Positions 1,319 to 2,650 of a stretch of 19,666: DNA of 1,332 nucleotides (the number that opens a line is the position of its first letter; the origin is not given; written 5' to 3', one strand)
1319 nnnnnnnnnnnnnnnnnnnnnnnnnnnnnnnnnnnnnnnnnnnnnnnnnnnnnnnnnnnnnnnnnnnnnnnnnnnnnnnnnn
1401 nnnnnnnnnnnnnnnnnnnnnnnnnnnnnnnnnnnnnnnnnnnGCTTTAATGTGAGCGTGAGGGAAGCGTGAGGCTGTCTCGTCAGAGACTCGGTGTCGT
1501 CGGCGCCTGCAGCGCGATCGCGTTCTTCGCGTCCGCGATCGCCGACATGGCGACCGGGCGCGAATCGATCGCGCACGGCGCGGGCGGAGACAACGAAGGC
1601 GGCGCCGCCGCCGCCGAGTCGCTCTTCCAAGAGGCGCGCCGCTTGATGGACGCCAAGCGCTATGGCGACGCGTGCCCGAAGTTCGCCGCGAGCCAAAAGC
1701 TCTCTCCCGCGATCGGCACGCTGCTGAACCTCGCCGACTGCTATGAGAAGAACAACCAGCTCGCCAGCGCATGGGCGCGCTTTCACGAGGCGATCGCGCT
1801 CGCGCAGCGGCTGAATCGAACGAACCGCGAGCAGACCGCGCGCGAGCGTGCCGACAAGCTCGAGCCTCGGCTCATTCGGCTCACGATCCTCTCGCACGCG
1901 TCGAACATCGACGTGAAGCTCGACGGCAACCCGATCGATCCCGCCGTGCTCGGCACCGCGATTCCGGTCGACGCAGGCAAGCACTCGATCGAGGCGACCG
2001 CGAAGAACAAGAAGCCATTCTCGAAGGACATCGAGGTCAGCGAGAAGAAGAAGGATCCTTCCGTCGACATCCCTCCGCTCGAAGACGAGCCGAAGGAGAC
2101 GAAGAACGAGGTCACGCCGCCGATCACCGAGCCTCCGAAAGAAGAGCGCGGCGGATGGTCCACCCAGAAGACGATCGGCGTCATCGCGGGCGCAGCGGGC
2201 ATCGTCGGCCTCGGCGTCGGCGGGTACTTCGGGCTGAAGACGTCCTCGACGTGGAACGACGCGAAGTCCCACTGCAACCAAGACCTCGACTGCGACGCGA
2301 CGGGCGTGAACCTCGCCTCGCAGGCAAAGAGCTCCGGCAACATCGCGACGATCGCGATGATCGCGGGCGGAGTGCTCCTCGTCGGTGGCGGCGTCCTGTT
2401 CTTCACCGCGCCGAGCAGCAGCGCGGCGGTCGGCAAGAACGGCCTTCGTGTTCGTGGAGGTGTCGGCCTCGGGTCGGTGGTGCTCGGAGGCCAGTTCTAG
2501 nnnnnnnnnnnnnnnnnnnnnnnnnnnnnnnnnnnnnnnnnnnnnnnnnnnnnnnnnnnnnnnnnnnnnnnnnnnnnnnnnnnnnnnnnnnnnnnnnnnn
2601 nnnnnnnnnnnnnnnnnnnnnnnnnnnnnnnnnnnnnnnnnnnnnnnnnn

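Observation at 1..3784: Candidate envelope-sensing module: active Ser/Thr kinase with unstructured periplasmic tail, a PEGA/TPR membrane protein, and a seven-blade RCC1 lipoprotein, tightly coupled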

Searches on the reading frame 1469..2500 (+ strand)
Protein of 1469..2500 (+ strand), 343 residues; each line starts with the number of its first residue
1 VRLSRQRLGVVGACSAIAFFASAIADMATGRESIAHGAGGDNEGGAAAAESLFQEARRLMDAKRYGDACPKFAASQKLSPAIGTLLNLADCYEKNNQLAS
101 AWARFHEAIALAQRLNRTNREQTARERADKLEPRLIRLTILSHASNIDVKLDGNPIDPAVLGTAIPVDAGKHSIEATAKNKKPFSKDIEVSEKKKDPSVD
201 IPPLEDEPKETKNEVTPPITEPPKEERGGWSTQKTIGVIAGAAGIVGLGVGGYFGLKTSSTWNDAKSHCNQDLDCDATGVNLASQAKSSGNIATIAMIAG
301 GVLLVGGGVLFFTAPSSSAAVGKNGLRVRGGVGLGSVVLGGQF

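Call 7: search_protein_families(library=pfam, proteins=[window:1469-2500:+], max_evalue=0.1)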
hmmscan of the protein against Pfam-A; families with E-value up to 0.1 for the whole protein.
window:1469-2500:+ (343 aa): 5 families
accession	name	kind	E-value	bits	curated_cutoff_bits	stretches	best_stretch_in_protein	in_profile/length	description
PF05130.17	FlgN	-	0.0063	17.4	30.5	1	67-125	58-117/147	FlgN protein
PF07719.23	TPR_2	-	0.0065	17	27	0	49-80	1-32/34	Tetratricopeptide repeat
PF17874.7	TPR_MalT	-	0.018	14.8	45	1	76-114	74-112/336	MalT-like TPR region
PF13424.12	TPR_12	-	0.029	15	30.1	1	84-125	5-46/77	Tetratricopeptide repeat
PF20712.2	CyanoTRADDas_TM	-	0.06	13.9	24.3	1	284-318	4-39/68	Cyanobacterial TRADD-N associated 2-Transmembrane domain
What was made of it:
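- On Tetratricopeptide repeat (TPR): TPR_2 scores 17 bits against 27; TPR_12 scores 15 against 30 (call 7).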

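Call 8: search_protein_families(library=ncbifam, proteins=[window:1469-2500:+], max_evalue=0.1)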
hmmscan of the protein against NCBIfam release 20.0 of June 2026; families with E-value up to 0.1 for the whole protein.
window:1469-2500:+ (343 aa): 2 families
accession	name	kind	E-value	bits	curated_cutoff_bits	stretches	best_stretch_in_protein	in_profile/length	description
NF006274.0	PRK08439.1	equivalog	0.0027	16.5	621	1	234-282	182-230/406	beta-ketoacyl-ACP synthase II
NF047815.1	LIC10124_lipo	equivalog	0.062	11.8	650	1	138-194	200-255/516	LIC10124 family lipoprotein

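Call 13: find_homologous_proteins(query=window:1469-2500:+)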
Query window:1469-2500:+ (343 aa): 533 proteins with E <= 0.001 among 8000 candidates; the best 120 are listed.
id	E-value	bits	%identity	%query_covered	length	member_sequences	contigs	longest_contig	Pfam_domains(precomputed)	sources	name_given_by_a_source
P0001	3.4e-216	735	98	100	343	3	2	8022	-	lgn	-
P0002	1.7e-149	516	76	90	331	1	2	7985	-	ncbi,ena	-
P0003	4.9e-147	508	76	89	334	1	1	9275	-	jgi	jgi:hypothetical protein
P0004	4.1e-146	505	74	89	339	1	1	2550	-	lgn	-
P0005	5.8e-146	504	69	100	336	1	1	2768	-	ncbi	-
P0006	2.3e-144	499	75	85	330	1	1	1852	-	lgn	-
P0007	3.1e-144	498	74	89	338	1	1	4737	-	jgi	jgi:hypothetical protein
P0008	3.5e-141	488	72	91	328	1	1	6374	-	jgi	-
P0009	7.9e-139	481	74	81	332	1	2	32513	-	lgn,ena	-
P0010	1.2e-138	480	73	89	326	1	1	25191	-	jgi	jgi:hypothetical protein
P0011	1.7e-138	479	76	81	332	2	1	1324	-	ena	-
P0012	2.1e-138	479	74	89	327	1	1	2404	-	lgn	-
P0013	8.3e-138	477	71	89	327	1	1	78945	-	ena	-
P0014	1.7e-137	476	65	100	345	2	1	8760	-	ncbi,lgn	-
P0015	1.9e-137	476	71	89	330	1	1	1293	-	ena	-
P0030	4.0e-131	455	68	91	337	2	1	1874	-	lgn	-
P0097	4.0e-112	393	56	100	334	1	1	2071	PF13424.13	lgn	-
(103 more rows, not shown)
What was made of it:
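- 1469..2500 (+): MID: secreted hub/adaptor protein (343 aa) of a large uncharacterised family. Homologs: 533+ in call 13.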

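Call 16: find_related_loci(query=A1, collection=genome_contigs, flank=6000)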
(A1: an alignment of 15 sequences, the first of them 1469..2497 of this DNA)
Query A1 (343 aa) in genome_contigs; peptide patterns used: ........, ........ (x = any residue, [..] = any of these).
228 stretches matched a pattern; 136 encode a relative of the query (tblastn E <= 1e-3); the best 80 are kept; 80 distinct loci.
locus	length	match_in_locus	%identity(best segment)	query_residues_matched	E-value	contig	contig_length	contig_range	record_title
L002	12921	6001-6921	67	38-343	2e-137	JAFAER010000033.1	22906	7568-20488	MAG: Proteobacteria bacterium isolate OH_SBlB_141 k127_423500, whole genome shotgun sequence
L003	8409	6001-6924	73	38-343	1e-133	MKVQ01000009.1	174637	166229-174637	MAG: Myxococcales bacterium 68-20 scnpilot_expt_750_bf_scaffold_133, whole genome shotgun sequence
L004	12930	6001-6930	73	38-343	5e-131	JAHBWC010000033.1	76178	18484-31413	MAG: Labilithrix sp. isolate ACE_MYX7 MYX7_33, whole genome shotgun sequence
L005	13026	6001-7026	66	2-343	4e-128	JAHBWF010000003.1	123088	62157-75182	MAG: Labilithrix sp. isolate ACE_MYX10 MYX10_3, whole genome shotgun sequence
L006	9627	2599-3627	64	2-343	2e-126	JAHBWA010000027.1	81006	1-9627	MAG: Labilithrix sp. isolate ACE_MYX5 MYX5_27, whole genome shotgun sequence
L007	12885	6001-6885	61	42-343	2e-117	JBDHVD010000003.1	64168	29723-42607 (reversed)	MAG: Labilithrix sp. isolate AS-MESO-3CA.217 NODE_1777_length_64168_cov_4.103384, whole genome shotgun sequence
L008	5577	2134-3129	57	17-343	1e-116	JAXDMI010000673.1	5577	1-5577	MAG: Myxococcales bacterium isolate BP_638 scaffold_1160803, whole genome shotgun sequence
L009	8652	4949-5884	59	42-343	3e-116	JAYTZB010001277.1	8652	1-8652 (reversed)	MAG: Polyangiaceae bacterium isolate GFS_6217 GFS_6217_1276, whole genome shotgun sequence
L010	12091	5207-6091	69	51-343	6e-114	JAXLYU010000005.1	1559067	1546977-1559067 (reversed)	MAG: Labilithrix sp. isolate STL-MYX21 C4.7.fa-5, whole genome shotgun sequence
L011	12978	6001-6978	63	6-343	4e-113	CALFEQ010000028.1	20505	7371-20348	MAG TPA_asm: uncultured Myxococcales bacterium isolate SRR5251193_bin.130_CONCOCT_v1.1_MAG genome assembly, contig: ERZ7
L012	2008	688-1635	59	42-343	2e-117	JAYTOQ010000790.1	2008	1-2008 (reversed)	MAG: Polyangiaceae bacterium isolate GFS_4138 GFS_4138_789, whole genome shotgun sequence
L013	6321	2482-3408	59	43-343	2e-109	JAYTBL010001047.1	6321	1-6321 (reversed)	MAG: Polyangiaceae bacterium isolate GFS_14252 GFS_14252_1046, whole genome shotgun sequence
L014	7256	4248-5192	56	1-318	7e-106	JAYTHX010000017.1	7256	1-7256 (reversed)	MAG: Polyangiaceae bacterium isolate GFS_2591 GFS_2591_16, whole genome shotgun sequence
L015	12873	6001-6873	60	38-316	7e-105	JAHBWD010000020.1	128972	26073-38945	MAG: Labilithrix sp. isolate ACE_MYX8 MYX8_20, whole genome shotgun sequence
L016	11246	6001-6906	59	42-343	4e-104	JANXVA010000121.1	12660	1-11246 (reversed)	MAG: Myxococcales bacterium isolate 340R_metabat_70 340R_k141_598739, whole genome shotgun sequence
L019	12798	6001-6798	58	50-316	1e-94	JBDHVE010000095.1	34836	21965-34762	MAG: Polyangiaceae bacterium isolate AS-MESO-3CA.120 NODE_5034_length_34836_cov_5.427774, whole genome shotgun sequence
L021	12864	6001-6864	50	53-343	1e-87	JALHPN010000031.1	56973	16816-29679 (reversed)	MAG: Polyangiaceae bacterium isolate bin.255 c_000000002877, whole genome shotgun sequence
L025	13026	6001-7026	39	2-343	3e-69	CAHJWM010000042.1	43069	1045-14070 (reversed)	Myxococcales bacterium isolate Lichen_MAGs_lobaria2 genome assembly, contig: NODE_984_length_43069_cov_7.879792, whole g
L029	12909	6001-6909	42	25-314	1e-60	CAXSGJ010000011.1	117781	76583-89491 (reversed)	MAG: uncultured Polyangiaceae bacterium isolate private_X4_metawrap_bin.4 genome assembly, contig: private_X4_metawrap_b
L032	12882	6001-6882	44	46-343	1e-58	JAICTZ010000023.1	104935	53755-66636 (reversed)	MAG: Polyangiaceae bacterium isolate GZL_ISSM_2_bin.46 k141_4475210_length_104935_cov_17.1299, whole genome shotgun sequ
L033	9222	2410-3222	43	49-315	7e-57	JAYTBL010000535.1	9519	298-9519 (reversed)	MAG: Polyangiaceae bacterium isolate GFS_14252 GFS_14252_534, whole genome shotgun sequence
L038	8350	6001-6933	38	16-330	1e-53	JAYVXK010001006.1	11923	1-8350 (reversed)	MAG: Myxococcales bacterium isolate GL85_DN_concoct_3 GL85_DN_concoct_3_1005, whole genome shotgun sequence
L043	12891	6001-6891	38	47-334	1e-50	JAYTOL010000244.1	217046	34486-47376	MAG: Deltaproteobacteria bacterium isolate GFS_4088 GFS_4088_243, whole genome shotgun sequence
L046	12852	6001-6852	41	47-325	1e-49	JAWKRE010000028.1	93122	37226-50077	MAG: Polyangiaceae bacterium isolate ABC1.6 ABC1.6.fa-28, whole genome shotgun sequence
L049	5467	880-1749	43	46-331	1e-48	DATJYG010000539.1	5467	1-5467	MAG TPA_asm: Polyangiaceae bacterium isolate SMAG_U15146 k141_2834683, whole genome shotgun sequence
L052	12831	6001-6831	37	34-315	3e-47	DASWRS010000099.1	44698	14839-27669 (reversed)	MAG TPA_asm: Kofleriaceae bacterium isolate SMAG_U3528 k141_2005660, whole genome shotgun sequence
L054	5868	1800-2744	37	33-343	6e-47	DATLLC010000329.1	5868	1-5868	MAG TPA_asm: Vicinamibacterales bacterium isolate SMAG_U13738 k141_374417, whole genome shotgun sequence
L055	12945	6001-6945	37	33-343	6e-47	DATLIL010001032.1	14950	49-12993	MAG TPA_asm: Polyangiaceae bacterium isolate SMAG_U13667 k141_2866555, whole genome shotgun sequence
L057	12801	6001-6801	37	52-321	2e-46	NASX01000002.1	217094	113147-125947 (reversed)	MAG: Sorangiineae bacterium NIC37A_2 contig_6, whole genome shotgun sequence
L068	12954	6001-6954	34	21-329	1e-42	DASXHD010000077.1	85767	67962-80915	MAG TPA_asm: Polyangiaceae bacterium isolate SMAG_U5184 k141_2525713, whole genome shotgun sequence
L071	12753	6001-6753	36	10-270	1e-41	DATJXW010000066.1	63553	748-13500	MAG TPA_asm: Polyangiaceae bacterium isolate SMAG_U15136 k141_3532827, whole genome shotgun sequence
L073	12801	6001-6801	37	39-312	4e-41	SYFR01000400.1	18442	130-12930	MAG: Myxococcales bacterium isolate F1-60-MAGs079 F1-60__c502211, whole genome shotgun sequence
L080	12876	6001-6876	41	47-328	2e-38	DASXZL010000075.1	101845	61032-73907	MAG TPA_asm: Polyangiaceae bacterium isolate SMAG_U4850 k141_633093, whole genome shotgun sequence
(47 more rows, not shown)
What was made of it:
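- The loci were collected with two MID-specific peptide patterns, so they sample one part of the family (call 16).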

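Call 22: predict_structure(alignment_id=A1)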
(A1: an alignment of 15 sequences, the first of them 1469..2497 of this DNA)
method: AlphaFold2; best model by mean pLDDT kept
length: 343 residues; sequences in the alignment: 15
mean_pLDDT: 67.9   pTM: 0.43
mean pLDDT of the five models: 67.9, 65.2, 59.9, 57.5, 49.4
residues with pLDDT >= 90: 74; 70-90: 90; 50-70: 85; < 50: 94
segments of 3 or more residues with pLDDT < 50: 1-17, 19-22, 24-48, 213-230, 315-328, 330-343
pLDDT, mean of each block of 10 residues (from residue 1): 41 45 46 34 45 63 57 57 85 89 91 90 94 91 91 91 91 92 91 88 80 45 42 64 69 73 78 74 67 62 64 51 41 37 36
secondary structure, 60 per line:
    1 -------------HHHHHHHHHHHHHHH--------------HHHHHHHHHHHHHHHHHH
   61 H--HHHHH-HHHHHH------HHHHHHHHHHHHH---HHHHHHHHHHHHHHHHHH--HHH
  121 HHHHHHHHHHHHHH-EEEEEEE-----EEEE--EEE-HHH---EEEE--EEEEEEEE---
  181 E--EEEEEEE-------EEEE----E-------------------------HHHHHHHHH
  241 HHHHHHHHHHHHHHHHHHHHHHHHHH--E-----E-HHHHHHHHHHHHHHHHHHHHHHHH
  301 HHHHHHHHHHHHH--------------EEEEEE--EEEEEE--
elements in order: H14-28 H43-61 H64-68 H70-75 H82-94 H98-115 H118-134 E136-142 E148-151 E154-156 E164-167 E170-177 E184-190 E198-201 H232-266 H277-313 E328-333 E336-341
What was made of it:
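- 1595..1870 (+): TPR-like helical domain with invariant Cys69/Cys91 and the ACPKF and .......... motifs. AF2 pLDDT 85-94 (call 22).
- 1874..2071 (+): Transthyretin-like / PEGA-like beta-sandwich. AF2 pLDDT about 90 (call 22).
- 2168..2410 (+): Membrane hairpin: TM1 (2168-2236), a 35-aa loop with His-Cys-x5-Cys (2237-2341), TM2 (2342-2410). AF2 helices 232-266 and 277-313 (call 22).
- On PEGA domain (Pfam PF08308): AF2 beta-sandwich at aa 136-201, pLDDT about 90 (call 22).
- Checked: The AF2 model shows a helical repeat domain (aa 43-134) and a beta-sandwich (aa 136-201), both at pLDDT about 90, plus a helical hairpin (call 22).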

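Call 34: search_protein_families(library=pfam, proteins=[L025:7026-8630:+, L038:6942-8219:+, L043:6909-8036:+, L046:6968-8653:+, L049:1763-3403:+, L052:6915-7802:+, L054:2744-4198:+, L057:6855-8096:+, L068:6996-8189:+, L073:6912-7721:+], max_evalue=0.01)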
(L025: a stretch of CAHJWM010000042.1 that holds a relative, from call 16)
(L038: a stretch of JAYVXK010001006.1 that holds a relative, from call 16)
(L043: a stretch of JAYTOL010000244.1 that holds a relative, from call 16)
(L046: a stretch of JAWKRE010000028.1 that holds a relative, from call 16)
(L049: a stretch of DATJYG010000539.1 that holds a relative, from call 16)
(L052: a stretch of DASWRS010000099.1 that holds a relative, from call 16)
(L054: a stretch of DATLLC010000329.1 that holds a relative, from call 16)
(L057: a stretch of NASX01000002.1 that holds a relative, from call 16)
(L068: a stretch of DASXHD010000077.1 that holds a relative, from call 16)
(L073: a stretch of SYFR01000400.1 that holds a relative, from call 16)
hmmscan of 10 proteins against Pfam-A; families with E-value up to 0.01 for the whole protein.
L025:7026-8630:+ (535 aa): 2 families
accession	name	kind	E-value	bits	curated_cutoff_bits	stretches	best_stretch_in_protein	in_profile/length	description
PF13620.12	CarboxypepD_reg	-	0.003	18.3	32.3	1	135-188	1-59/82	Carboxypeptidase regulatory-like domain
PF13715.12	CarbopepD_reg_2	-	0.0037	17.7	32.2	0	136-187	1-54/88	CarboxypepD_reg-like domain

L038:6942-8219:+ (426 aa): 0 families

L043:6909-8036:+ (376 aa): 1 family
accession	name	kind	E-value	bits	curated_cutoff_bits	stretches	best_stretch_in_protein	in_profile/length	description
PF03781.23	FGE-sulfatase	-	1.2e-19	71.4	23.3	1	172-324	35-194/255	Sulfatase-modifying factor enzyme 1-like domain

L046:6968-8653:+ (562 aa): 0 families

L049:1763-3403:+ (547 aa): 0 families

L052:6915-7802:+ (296 aa): 1 family
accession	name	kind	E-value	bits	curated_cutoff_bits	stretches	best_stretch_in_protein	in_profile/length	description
PF07676.18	PD40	-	0.001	19.4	20.9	0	102-125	5-28/38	WD40-like Beta Propeller Repeat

L054:2744-4198:+ (485 aa): 0 families

L057:6855-8096:+ (414 aa): 0 families

L068:6996-8189:+ (398 aa): 0 families

L073:6912-7721:+ (270 aa): 1 family
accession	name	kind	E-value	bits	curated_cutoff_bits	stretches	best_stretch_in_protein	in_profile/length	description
PF00526.23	Dicty_CTDC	-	0.00094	19.4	27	1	71-93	1-24/24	Dictyostelium (slime mold) repeat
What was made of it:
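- Some lipoprotein heads are enzyme-like (FGE-sulfatase at 1e-19, call 34).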

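Call 35: search_protein_families(library=pfam, alignment_id=A1, max_evalue=10)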
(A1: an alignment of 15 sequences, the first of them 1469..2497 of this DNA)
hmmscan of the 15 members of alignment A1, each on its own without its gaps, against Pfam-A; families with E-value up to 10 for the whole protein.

A. member 1, window:1469-2497:+ (343 aa): 6 families
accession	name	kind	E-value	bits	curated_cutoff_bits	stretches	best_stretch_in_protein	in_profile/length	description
PF05130.17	FlgN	-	0.0063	17.4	30.5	1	67-125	58-117/147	FlgN protein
PF07719.23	TPR_2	-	0.0065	17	27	2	49-80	1-32/34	Tetratricopeptide repeat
PF17874.7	TPR_MalT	-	0.018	14.8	45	1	76-114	74-112/336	MalT-like TPR region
PF13424.12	TPR_12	-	0.029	15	30.1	1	84-125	5-46/77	Tetratricopeptide repeat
PF20712.2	CyanoTRADDas_TM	-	0.06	13.9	24.3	1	284-318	4-39/68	Cyanobacterial TRADD-N associated 2-Transmembrane domain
PF09534.15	Trp_oprn_chp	-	0.21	11.9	29.6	1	243-320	70-145/180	Tryptophan-associated transmembrane protein (Trp_oprn_chp)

B. families by the number of members that match (of 15 scanned): 25 families
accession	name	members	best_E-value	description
PF13424.12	TPR_12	15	8.8e-05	Tetratricopeptide repeat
PF07719.23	TPR_2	15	0.00049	Tetratricopeptide repeat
PF17874.7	TPR_MalT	14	0.002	MalT-like TPR region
PF13176.12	TPR_7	7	0.076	Tetratricopeptide repeat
PF20712.2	CyanoTRADDas_TM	5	0.0071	Cyanobacterial TRADD-N associated 2-Transmembrane domain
PF09534.15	Trp_oprn_chp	5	0.21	Tryptophan-associated transmembrane protein (Trp_oprn_chp)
PF08308.17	PEGA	4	0.0041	PEGA domain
PF05130.17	FlgN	4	0.0063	FlgN protein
PF19779.4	DUF6264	2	0.00023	Family of unknown function (DUF6264)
PF14283.11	CD1107-like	2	0.0071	Mobile element protein CD1107-like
PF12733.13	Cadherin-like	2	0.025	Cadherin-like beta sandwich domain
PF11027.13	DUF2615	2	0.052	Protein of unknown function (DUF2615)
PF10721.14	DUF2514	2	0.21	Protein of unknown function (DUF2514)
PF07332.16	Phage_holin_3_6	2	0.54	Putative Actinobacterial Holin-X, holin superfamily III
PF17957.7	Big_7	1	0.072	Bacterial Ig domain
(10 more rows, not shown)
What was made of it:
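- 1595..1870 (+): TPR_12/TPR_2 sub-threshold in 15/15 members (call 35).
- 1874..2071 (+): PEGA sub-threshold in 4/15 homologs (call 35).
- On PEGA domain (Pfam PF08308): Four of 15 homologs hit it, best E=0.004, sub-threshold (calls 7, 35).
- On Tetratricopeptide repeat (TPR): Sub-threshold in 15/15 members (call 35).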

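Call 40: search_protein_representatives(alignment_id=A1)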
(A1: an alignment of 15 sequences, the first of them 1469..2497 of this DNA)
Query: 15 sequences, 332 profile positions. Proteins with E-value up to 0.001 (for the whole library): 32873; up to 1e-10: 19916; up to 1e-30: 7964. The best 150 are listed.
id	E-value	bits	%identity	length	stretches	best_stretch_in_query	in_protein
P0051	5.6e-159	544.8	-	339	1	2-332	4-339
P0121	1.2e-117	408.9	-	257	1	72-332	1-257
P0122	8.0e-108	376.7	-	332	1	8-330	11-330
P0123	2.6e-106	371.7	-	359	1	5-331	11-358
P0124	1.2e-103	362.9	-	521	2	32-308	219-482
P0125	6.4e-99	347.4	-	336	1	6-312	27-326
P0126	2.8e-98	345.3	-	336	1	15-315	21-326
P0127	3.8e-94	331.7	-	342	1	22-311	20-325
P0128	6.2e-92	324.5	-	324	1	20-332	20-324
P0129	8.8e-91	320.7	-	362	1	4-332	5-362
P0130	2.0e-90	319.5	-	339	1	30-332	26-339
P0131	3.3e-90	318.8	-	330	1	23-324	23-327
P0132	2.1e-88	312.8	-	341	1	6-332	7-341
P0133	5.2e-88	311.5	-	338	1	7-331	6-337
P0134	2.2e-87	309.5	-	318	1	31-315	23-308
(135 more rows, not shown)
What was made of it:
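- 1469..2500 (+): Exhaustive profile search: 7,964 cluster representatives at E<=1e-30, nearly all 310-370 aa (call 40).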

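Call 56: search_protein_families(library=pfam, proteins=[L019:3893-5149:+, L025:4775-5932:+, L029:4921-5916:+, L032:5058-5780:+, L046:5178-5828:+, L057:5023-5670:+, L071:5026-5928:+, L080:4719-5228:+, L055:4317-5237:+, L021:3027-3986:+], max_evalue=0.01)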
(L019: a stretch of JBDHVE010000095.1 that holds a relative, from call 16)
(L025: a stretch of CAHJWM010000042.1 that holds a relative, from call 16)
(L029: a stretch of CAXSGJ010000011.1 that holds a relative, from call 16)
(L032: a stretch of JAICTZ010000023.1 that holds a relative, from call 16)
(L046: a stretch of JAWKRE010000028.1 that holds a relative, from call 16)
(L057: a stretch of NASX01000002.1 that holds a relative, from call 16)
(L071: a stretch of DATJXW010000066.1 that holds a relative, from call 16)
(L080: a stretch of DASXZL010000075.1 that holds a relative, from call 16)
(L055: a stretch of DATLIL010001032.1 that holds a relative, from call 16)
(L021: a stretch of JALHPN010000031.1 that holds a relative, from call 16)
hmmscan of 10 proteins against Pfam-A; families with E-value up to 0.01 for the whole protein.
L019:3893-5149:+ (419 aa): 0 families

L025:4775-5932:+ (386 aa): 1 family
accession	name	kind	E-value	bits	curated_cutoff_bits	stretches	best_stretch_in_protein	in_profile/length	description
PF01207.24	Dus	-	2.6e-61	207.9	20.4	1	64-354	2-293/311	Dihydrouridine synthase (Dus)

L029:4921-5916:+ (332 aa): 1 family
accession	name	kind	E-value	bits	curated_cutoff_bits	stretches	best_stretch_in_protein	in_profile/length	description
PF01207.24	Dus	-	1.1e-63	215.7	20.4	1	11-308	2-300/311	Dihydrouridine synthase (Dus)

L032:5058-5780:+ (241 aa): 1 family
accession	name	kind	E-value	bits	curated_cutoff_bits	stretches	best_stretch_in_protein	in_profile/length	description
PF01810.24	LysE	-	7.8e-06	25.9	25.6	1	28-206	8-190/193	LysE type translocator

L046:5178-5828:+ (217 aa): 0 families

L057:5023-5670:+ (216 aa): 1 family
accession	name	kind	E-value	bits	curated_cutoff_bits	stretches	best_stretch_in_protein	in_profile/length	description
PF13875.12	DUF4202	-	4.1e-66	222.7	35.1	1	21-202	2-183/183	Domain of unknown function (DUF4202)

L071:5026-5928:+ (301 aa): 3 families
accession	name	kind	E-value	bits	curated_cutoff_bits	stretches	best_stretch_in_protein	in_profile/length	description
PF03466.25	LysR_substrate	-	1.5e-48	165.4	28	1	95-297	4-207/209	LysR substrate binding domain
PF00126.33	HTH_1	-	4.5e-21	75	26.6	1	9-67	1-59/60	Bacterial regulatory helix-turn-helix protein, lysR family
PF12849.12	PBP_like_2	-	0.0024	18.1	27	1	89-190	2-110/267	PBP superfamily domain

L080:4719-5228:+ (170 aa): 1 family
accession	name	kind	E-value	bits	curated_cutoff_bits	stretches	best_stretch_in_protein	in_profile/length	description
PF09351.15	DUF1993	-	4.2e-51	173.6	23.4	1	6-162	4-161/161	Domain of unknown function (DUF1993)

L055:4317-5237:+ (307 aa): 0 families

L021:3027-3986:+ (320 aa): 3 families
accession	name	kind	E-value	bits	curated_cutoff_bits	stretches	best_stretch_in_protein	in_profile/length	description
PF00990.26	GGDEF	-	4.2e-45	153.8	23.8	1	156-314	1-161/161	Diguanylate cyclase, GGDEF domain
PF00498.31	FHA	-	2.5e-18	66.7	20.7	1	68-131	1-67/67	FHA domain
PF16697.10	Yop-YscD_cpl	-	4.5e-15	56.1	33.2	1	51-139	2-91/94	Inner membrane component of T3SS, cytoplasmic domain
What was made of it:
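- Tried and rejected: Their upstream genes are Dus, LysE, LysR, DUF4202, DUF1993 or have no hit (call 56).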
